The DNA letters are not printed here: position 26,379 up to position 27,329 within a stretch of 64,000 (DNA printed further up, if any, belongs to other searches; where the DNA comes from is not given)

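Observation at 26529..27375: NHase alpha carries a His-rich N-terminal extension, and the locus lacks both an activator/metallochaperone and an amidase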

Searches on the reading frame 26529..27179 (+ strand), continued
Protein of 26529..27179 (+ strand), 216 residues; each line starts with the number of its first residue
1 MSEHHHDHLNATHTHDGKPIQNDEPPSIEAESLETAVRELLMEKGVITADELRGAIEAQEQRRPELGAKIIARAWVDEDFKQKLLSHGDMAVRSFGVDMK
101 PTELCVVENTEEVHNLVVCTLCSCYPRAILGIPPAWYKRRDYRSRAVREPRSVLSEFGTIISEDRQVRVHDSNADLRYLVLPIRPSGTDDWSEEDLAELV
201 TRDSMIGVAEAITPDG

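Call 46: search_dna_similar(query=window:26529-27176:+, collection=plasmids, mode=protein, max_rows=30)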
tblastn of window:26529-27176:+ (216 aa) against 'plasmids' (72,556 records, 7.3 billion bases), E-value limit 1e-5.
Records with a match: 181; places in all: 190; records where one place covers at least 80% of the query: 144.
Best place of each record, by identity: 60-80% 1; <60% 180.
By first word of the organism name: Rhizobium 62; Rhodococcus 15; Agrobacterium 9; Azospirillum 7; Sulfitobacter 7; Ensifer 6; Klebsiella 6; Citrobacter 6; Sinorhizobium 5; Enterobacter 5; and 34 more.
By predicted mobility (MOB-suite, as given by PLSDB): non-mobilizable 85; conjugative 68; mobilizable 28.
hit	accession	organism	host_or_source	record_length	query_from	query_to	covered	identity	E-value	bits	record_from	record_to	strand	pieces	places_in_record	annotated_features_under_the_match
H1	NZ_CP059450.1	Azospirillum brasilense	Prokaryotes,soil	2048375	19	216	92%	57.3%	2e-66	228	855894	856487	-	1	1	none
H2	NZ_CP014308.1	Burkholderia sp. PAMC 26561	single cell,lichen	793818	20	209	88%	58.1%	3e-69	236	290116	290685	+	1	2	nthA: nitrile hydratase subunit alpha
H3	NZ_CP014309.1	Burkholderia sp. PAMC 26561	single cell,lichen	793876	20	209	88%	58.1%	3e-69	236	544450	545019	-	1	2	nthA: nitrile hydratase subunit alpha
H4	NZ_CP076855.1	Rhizobium sp. WYJ-E13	Curcuma wenyujin Y.H. Chen et C. ...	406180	19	208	88%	58.1%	3e-67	230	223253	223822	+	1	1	nthA: nitrile hydratase subunit alpha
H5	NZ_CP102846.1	Microvirga terrae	soil,soil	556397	20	216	91%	55.6%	1e-63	220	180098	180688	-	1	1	nthA: nitrile hydratase subunit alpha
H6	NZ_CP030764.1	Rhizobium leguminosarum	Genomic DNA from Bacterial pure culture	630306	19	214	91%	55.3%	4e-62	215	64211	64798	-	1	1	nitrile hydratase subunit alpha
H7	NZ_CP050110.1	Rhizobium leguminosarum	Trifolium repens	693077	19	214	91%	55.3%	4e-62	215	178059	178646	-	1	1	nitrile hydratase subunit alpha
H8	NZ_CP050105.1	Rhizobium leguminosarum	Trifolium repens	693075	19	214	91%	55.3%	4e-62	215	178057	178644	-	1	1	nitrile hydratase subunit alpha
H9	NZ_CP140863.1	Rhizobium leguminosarum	Trifolium pratense,whole organism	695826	19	214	91%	55.3%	4e-62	215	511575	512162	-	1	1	nitrile hydratase subunit alpha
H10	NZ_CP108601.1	Streptomyces sp. NBC_01176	-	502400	19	208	88%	57.1%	2e-69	236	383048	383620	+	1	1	nthA: nitrile hydratase subunit alpha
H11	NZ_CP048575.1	Agrobacterium tumefaciens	walnut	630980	20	208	88%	57.4%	1e-63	220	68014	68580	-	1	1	nitrile hydratase subunit alpha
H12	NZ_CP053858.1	Agrobacterium pusense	Fusarium oxysporum f. sp. ...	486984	20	208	88%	57.4%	3e-63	219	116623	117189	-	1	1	nitrile hydratase subunit alpha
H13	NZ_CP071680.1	Rhizobium ruizarguesonis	lentil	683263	19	214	91%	54.3%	2e-61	213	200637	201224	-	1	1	nthA: nitrile hydratase subunit alpha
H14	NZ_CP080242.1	Polymorphobacter sp. PAMC 29334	Megaspora,lichen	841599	21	211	88%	55.7%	2e-62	216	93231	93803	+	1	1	nthA: nitrile hydratase subunit alpha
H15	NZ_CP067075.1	Rhizobium sp. AB2/73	Phyla canescens,cell culture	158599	31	209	83%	59.4%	8e-65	223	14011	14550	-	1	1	nitrile hydratase subunit alpha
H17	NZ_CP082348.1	Pantoea dispersa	water,drinking water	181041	24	216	89%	53.8%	8e-58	203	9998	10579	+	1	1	nthA: nitrile hydratase subunit alpha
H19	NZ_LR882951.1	Planktothrix agardhii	-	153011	22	215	90%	52.6%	2e-64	222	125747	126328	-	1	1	nthA: nitrile hydratase subunit alpha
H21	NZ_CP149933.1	Thioclava sp. GXIMD2076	pure culture,conch meat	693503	21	214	90%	52.0%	8e-54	191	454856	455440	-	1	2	nthA: nitrile hydratase subunit alpha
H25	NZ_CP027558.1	Rhodococcus rhodochrous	mixed culture,sewage tank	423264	18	214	91%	51.0%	3e-56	198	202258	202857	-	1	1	nthA: nitrile hydratase subunit alpha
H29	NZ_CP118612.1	Ensifer adhaerens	Pure isolate,Rhizosphere of Cyperus ...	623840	20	214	90%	50.8%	3e-54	192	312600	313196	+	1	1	nthA: nitrile hydratase subunit alpha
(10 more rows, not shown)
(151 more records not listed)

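Call 47: get_annotated_region(hit=H4, flank=4000)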
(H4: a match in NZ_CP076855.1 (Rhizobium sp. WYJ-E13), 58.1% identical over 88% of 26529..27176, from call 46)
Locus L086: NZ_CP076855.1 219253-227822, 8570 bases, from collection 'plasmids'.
description: Rhizobium sp. WYJ-E13 plasmid unnamed2, complete sequence
organism: Rhizobium sp. WYJ-E13 (NCBI taxid 2849093)
taxonomy: Bacteria; Pseudomonadota; Alphaproteobacteria; Hyphomicrobiales; Rhizobiaceae; Rhizobium; Rhizobium sp. WYJ-E13
host: -; source: Curcuma wenyujin Y.H. Chen et C. Ling,cell culture,root; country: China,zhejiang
typing (MOB-suite, as given by PLSDB): conjugative; relaxase MOBP; mating-pair formation MPF_T
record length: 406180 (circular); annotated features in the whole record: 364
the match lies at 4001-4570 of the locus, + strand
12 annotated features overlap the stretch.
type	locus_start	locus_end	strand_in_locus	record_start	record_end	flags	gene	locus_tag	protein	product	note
CDS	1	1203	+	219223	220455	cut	-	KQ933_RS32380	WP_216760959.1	MFS transporter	GO:0055085 - transmembrane transport [Evidence IEA]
CDS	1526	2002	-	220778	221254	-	-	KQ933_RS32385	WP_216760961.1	cupin domain-containing protein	-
CDS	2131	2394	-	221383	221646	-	-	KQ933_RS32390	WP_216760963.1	hypothetical protein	-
CDS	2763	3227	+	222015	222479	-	-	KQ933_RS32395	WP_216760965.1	DUF1348 family protein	-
CDS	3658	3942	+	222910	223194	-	-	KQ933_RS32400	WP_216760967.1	SH3-like domain-containing protein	-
CDS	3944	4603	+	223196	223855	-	nthA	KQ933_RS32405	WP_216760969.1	nitrile hydratase subunit alpha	GO:0050898 - nitrile metabolic process [Evidence IEA]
CDS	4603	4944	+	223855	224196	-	-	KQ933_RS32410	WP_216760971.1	SH3-like domain-containing protein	-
CDS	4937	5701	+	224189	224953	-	-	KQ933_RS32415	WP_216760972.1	aquaporin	GO:0055085 - transmembrane transport [Evidence IEA]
CDS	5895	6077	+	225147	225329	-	-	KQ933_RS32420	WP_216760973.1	CbtB domain-containing protein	-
CDS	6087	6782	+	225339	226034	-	-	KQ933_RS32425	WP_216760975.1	CbtA family protein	-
CDS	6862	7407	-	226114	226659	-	-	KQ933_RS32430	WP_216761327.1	TetR/AcrR family transcriptional regulator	GO:0006355 - regulation of DNA-templated transcription [Evidence IEA]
CDS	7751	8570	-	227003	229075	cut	-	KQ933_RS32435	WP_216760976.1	pyridoxamine 5'-phosphate oxidase family protein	-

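Call 48: get_annotated_region(hit=H10, flank=4000)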
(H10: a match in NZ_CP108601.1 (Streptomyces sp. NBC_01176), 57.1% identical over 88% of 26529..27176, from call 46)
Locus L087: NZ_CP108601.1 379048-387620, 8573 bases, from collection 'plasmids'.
description: Streptomyces sp. NBC_01176 plasmid unnamed1, complete sequence
organism: Streptomyces sp. NBC_01176 (NCBI taxid 2903760)
taxonomy: Bacteria; Actinomycetota; Actinomycetes; Kitasatosporales; Streptomycetaceae; Streptomyces; Streptomyces sp. NBC 01176
host: -; source: -; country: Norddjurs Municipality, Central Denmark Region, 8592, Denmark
typing (MOB-suite, as given by PLSDB): mobilizable; relaxase MOBP
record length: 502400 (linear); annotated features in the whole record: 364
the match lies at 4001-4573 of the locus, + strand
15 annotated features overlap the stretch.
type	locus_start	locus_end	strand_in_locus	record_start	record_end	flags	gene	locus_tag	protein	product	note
CDS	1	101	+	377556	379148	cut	-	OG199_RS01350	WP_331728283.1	AMP-binding protein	-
CDS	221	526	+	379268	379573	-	-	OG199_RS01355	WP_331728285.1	hypothetical protein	-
CDS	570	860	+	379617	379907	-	-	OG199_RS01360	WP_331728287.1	hypothetical protein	-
CDS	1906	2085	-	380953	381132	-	-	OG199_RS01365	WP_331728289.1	hypothetical protein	-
CDS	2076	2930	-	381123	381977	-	-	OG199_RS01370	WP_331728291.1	alcohol dehydrogenase catalytic domain-containing protein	-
CDS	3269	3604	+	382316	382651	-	-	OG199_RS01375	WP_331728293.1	nitrile hydratase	-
CDS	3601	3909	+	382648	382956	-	-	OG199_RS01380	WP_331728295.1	SH3-like domain-containing protein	-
CDS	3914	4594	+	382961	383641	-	nthA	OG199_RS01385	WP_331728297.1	nitrile hydratase subunit alpha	GO:0050898 - nitrile metabolic process [Evidence IEA]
CDS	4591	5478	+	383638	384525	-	-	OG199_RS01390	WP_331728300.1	aquaporin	GO:0055085 - transmembrane transport [Evidence IEA]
CDS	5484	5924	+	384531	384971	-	-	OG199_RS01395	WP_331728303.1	hypothetical protein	-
CDS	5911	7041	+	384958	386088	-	-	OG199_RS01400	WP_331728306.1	HoxN/HupN/NixA family nickel/cobalt transporter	-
CDS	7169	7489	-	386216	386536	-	-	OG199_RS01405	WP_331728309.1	hypothetical protein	-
CDS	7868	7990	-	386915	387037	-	ykgO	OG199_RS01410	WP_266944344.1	type B 50S ribosomal protein L36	GO:0006412 - translation [Evidence IEA]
CDS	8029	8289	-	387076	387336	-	-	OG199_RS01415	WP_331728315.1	type B 50S ribosomal protein L31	GO:0006412 - translation [Evidence IEA]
CDS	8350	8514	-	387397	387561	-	rpmG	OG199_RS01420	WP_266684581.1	50S ribosomal protein L33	GO:0006412 - translation [Evidence IEA]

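Call 49: get_annotated_region(hit=H25, flank=4000)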
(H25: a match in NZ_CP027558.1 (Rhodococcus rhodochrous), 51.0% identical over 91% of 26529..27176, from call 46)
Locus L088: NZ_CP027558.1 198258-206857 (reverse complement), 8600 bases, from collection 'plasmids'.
description: Rhodococcus rhodochrous strain BX2 plasmid unnamed1, complete sequence
organism: Rhodococcus rhodochrous (NCBI taxid 1829)
taxonomy: Bacteria; Actinomycetota; Actinomycetes; Mycobacteriales; Nocardiaceae; Rhodococcus; Rhodococcus rhodochrous
host: -; source: mixed culture,sewage tank; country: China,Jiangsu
typing (MOB-suite, as given by PLSDB): non-mobilizable
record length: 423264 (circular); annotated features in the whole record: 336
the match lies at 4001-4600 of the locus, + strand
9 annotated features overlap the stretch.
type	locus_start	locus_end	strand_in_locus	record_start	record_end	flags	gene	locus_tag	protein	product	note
CDS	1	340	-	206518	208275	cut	thiC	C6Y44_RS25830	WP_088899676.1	phosphomethylpyrimidine synthase ThiC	GO:0009228 - thiamine biosynthetic process [Evidence IEA]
CDS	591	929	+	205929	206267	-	-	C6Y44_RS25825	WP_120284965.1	metalloregulator ArsR/SmtB family transcription factor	GO:0006355 - regulation of DNA-templated transcription [Evidence IEA]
CDS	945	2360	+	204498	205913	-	-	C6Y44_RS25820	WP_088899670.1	substrate-binding protein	-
CDS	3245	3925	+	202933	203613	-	nthB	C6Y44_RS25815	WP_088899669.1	nitrile hydratase subunit beta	GO:0050898 - nitrile metabolic process [Evidence IEA]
CDS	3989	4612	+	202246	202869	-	nthA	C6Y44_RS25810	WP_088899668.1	nitrile hydratase subunit alpha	GO:0050898 - nitrile metabolic process [Evidence IEA]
CDS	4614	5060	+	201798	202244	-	-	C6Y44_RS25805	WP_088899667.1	nitrile hydratase accessory protein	GO:0050898 - nitrile metabolic process [Evidence IEA]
CDS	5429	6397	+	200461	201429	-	-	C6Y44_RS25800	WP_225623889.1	HoxN/HupN/NixA family nickel/cobalt transporter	GO:0000041 - transition metal ion transport [Evidence IEA]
CDS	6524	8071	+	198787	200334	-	-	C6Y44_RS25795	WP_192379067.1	amidase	-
CDS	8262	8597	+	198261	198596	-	-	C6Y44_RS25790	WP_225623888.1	STAS domain-containing protein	-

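Call 59: search_protein_families(library=pfam, proteins=[L068:7863-8984:+, L051:8600-9790:+, L080:8914-9561:+, L080:9574-11142:+, L048:8568-9752:+, L049:8715-9881:+, L069:8665-9816:+, L020:8638-9816:+, L009:8654-9943:+, L087:5484-5924:+], max_evalue=0.001)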
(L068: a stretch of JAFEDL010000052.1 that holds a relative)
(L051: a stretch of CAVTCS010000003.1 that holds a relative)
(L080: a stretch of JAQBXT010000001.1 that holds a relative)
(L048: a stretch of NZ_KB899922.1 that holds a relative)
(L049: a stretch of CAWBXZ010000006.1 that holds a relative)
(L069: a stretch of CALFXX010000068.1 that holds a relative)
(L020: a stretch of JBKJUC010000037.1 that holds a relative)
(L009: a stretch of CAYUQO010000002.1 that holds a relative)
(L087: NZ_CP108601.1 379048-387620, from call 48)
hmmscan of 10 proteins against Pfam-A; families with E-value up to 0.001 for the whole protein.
L068:7863-8984:+ (373 aa): 1 family
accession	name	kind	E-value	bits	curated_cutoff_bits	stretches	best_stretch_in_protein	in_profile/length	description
PF00724.26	Oxidored_FMN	-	2.8e-64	218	27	1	4-343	1-338/342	NADH:flavin oxidoreductase / NADH oxidase family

L051:8600-9790:+ (396 aa): 2 families
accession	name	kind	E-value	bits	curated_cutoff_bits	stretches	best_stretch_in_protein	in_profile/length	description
PF00174.25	Oxidored_molyb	-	4.8e-53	179.6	24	1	85-254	4-169/169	Oxidoreductase molybdopterin binding domain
PF03404.22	Mo-co_dimer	-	3.1e-10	40.6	22.7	1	281-387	4-129/138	Mo-co oxidoreductase dimerisation domain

L080:8914-9561:+ (215 aa): 0 families

L080:9574-11142:+ (522 aa): 0 families

L048:8568-9752:+ (394 aa): 2 families
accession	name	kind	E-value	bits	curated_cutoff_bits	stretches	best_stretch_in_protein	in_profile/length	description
PF13458.12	Peripla_BP_6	-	1e-77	262.6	31.7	1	30-366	1-341/343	Periplasmic binding protein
PF13433.12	Peripla_BP_5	-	2.5e-20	73.3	27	1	31-375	1-348/363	Periplasmic binding protein domain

L049:8715-9881:+ (388 aa): 2 families
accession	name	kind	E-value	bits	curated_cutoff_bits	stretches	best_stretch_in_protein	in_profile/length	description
PF00069.31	Pkinase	-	1.9e-32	113.2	31.7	1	125-335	1-199/263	Protein kinase domain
PF07714.23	PK_Tyr_Ser-Thr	-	9.5e-17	61.6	23.1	1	126-333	2-205/258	Protein tyrosine and serine/threonine kinase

L069:8665-9816:+ (383 aa): 1 family
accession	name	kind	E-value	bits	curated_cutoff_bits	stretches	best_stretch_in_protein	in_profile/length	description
PF10282.15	Lactonase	-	4.8e-38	131.7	21.7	1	11-329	12-309/344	Lactonase, 7-bladed beta-propeller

L020:8638-9816:+ (392 aa): 1 family
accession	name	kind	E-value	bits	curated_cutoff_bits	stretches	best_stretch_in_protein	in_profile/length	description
PF02515.22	CoA_transf_3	-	6.9e-102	341.7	23.3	1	4-369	1-366/366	CoA-transferase family III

L009:8654-9943:+ (429 aa): 2 families
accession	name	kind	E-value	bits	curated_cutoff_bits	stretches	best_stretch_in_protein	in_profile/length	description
PF00083.30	Sugar_tr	-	1.5e-33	116.8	22.3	2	16-208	7-194/452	Sugar (and other) transporter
PF07690.21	MFS_1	-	4.3e-32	111.8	33.4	2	16-376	3-344/347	Major Facilitator Superfamily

L087:5484-5924:+ (146 aa): 0 families

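Call 62: get_annotated_region(hit=H2, flank=3500)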
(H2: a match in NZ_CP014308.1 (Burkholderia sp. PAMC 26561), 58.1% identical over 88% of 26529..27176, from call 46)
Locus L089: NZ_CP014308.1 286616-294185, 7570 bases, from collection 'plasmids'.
description: Burkholderia sp. PAMC 26561 plasmid unnamed1, complete sequence
organism: Burkholderia sp. PAMC 26561 (NCBI taxid 1795043)
taxonomy: Bacteria; Pseudomonadota; Betaproteobacteria; Burkholderiales; Burkholderiaceae; Burkholderia; Burkholderia sp. PAMC 26561
host: -; source: single cell,lichen; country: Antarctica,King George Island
typing (MOB-suite, as given by PLSDB): non-mobilizable
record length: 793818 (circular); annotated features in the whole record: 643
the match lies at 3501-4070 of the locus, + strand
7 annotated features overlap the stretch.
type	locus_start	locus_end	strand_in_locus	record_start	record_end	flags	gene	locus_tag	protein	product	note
CDS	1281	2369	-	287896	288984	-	-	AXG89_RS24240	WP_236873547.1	DMT family transporter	GO:0055085 - transmembrane transport [Evidence IEA]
CDS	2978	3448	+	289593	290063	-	-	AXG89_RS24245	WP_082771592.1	SH3-like domain-containing protein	-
CDS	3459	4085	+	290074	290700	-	nthA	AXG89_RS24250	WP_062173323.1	nitrile hydratase subunit alpha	GO:0050898 - nitrile metabolic process [Evidence IEA]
CDS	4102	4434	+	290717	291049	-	-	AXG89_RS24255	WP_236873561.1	SH3-like domain-containing protein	-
CDS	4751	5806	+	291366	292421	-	-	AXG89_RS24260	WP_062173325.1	HoxN/HupN/NixA family nickel/cobalt transporter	-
CDS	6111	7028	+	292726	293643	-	-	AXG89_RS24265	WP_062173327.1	AraC family transcriptional regulator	-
CDS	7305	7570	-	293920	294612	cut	-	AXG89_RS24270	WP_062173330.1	MBL fold metallo-hydrolase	-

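Call 63: get_annotated_region(hit=H6, flank=3500)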
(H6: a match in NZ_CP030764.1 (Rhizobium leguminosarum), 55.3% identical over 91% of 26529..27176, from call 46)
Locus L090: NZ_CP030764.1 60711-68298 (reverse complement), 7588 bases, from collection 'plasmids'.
description: Rhizobium leguminosarum strain ATCC 14479 plasmid unnamed4, complete sequence
organism: Rhizobium leguminosarum (NCBI taxid 384)
taxonomy: Bacteria; Pseudomonadota; Alphaproteobacteria; Hyphomicrobiales; Rhizobiaceae; Rhizobium; Rhizobium leguminosarum
host: -; source: Genomic DNA from Bacterial pure culture; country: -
typing (MOB-suite, as given by PLSDB): conjugative; relaxase MOBQ; mating-pair formation MPF_T
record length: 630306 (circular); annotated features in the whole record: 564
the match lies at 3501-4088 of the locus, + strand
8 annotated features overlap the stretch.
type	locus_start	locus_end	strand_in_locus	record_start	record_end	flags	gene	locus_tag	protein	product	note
CDS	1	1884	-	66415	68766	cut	-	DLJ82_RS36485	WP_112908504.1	PAS domain-containing sensor histidine kinase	-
CDS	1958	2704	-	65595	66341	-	-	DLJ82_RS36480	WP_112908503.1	CbtA family protein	-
CDS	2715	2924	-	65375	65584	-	-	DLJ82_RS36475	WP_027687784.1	CbtB domain-containing protein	-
CDS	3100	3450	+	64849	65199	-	-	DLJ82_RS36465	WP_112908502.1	SH3-like domain-containing protein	-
CDS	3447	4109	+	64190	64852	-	-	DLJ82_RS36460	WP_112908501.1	nitrile hydratase subunit alpha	-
CDS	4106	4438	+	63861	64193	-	-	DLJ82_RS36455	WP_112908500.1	SH3-like domain-containing protein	-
CDS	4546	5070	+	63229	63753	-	-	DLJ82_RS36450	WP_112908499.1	cytochrome P460 family protein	-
CDS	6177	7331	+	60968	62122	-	-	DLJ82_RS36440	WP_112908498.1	sulfite oxidase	-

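Call 64: get_annotated_region(hit=H17, flank=3500)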
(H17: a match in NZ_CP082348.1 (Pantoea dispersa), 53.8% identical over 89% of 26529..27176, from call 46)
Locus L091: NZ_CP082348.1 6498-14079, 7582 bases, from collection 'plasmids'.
description: Pantoea dispersa strain Lsch plasmid pLsch, complete sequence
organism: Pantoea dispersa (NCBI taxid 59814)
taxonomy: Bacteria; Pseudomonadota; Gammaproteobacteria; Enterobacterales; Erwiniaceae; Pantoea; Pantoea dispersa
host: -; source: water,drinking water; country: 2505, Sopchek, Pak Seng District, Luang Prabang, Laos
typing (MOB-suite, as given by PLSDB): conjugative; relaxase MOBF; mating-pair formation MPF_F
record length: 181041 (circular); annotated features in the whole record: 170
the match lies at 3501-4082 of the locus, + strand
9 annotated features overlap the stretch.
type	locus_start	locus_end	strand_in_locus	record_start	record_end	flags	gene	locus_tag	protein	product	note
CDS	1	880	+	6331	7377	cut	-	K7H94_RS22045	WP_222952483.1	phenylacetaldoxime dehydratase family protein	-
CDS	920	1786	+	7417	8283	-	-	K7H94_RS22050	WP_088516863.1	transporter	-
CDS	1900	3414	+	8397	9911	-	-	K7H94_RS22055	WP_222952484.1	amidase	-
CDS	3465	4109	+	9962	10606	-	nthA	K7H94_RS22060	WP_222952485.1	nitrile hydratase subunit alpha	GO:0050898 - nitrile metabolic process [Evidence IEA]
CDS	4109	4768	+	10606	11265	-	nthB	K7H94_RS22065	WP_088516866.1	nitrile hydratase subunit beta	GO:0050898 - nitrile metabolic process [Evidence IEA]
CDS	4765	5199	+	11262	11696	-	-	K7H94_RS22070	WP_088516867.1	nitrile hydratase accessory protein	GO:0050898 - nitrile metabolic process [Evidence IEA]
CDS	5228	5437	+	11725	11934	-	-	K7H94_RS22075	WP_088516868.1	CbtB-domain containing protein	-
CDS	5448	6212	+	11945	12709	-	-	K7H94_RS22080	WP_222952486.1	CbtA family protein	-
CDS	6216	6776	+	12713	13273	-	-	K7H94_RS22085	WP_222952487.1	histidine phosphatase family protein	-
